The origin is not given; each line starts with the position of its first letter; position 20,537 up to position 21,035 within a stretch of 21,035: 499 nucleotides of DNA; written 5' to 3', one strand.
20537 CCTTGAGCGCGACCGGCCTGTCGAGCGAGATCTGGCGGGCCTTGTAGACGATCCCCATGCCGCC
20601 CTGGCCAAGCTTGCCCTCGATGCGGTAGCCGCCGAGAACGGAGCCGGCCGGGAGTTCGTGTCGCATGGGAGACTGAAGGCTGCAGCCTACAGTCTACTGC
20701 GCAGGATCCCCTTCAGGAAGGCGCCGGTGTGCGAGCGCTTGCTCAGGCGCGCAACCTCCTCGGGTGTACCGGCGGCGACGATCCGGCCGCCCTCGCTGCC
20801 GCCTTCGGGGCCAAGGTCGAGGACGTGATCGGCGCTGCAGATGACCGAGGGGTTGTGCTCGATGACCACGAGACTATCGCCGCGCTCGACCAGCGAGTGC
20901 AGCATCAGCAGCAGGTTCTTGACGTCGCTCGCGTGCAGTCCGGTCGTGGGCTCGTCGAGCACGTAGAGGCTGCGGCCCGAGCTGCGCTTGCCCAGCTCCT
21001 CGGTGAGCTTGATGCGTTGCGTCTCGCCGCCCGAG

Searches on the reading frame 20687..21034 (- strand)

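Call 83: search_protein_families(library=pfam, proteins=[window:20687-21034:-], max_evalue=0.01)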
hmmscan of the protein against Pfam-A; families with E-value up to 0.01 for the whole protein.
window:20687-21034:- (115 aa): 1 family
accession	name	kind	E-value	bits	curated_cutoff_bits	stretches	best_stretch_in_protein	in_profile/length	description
PF22039.1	HUTI_composite_bact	-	0.0088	16.1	25.5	0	81-96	6-21/26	Imidazolonepropionase-like composite domain, bacteria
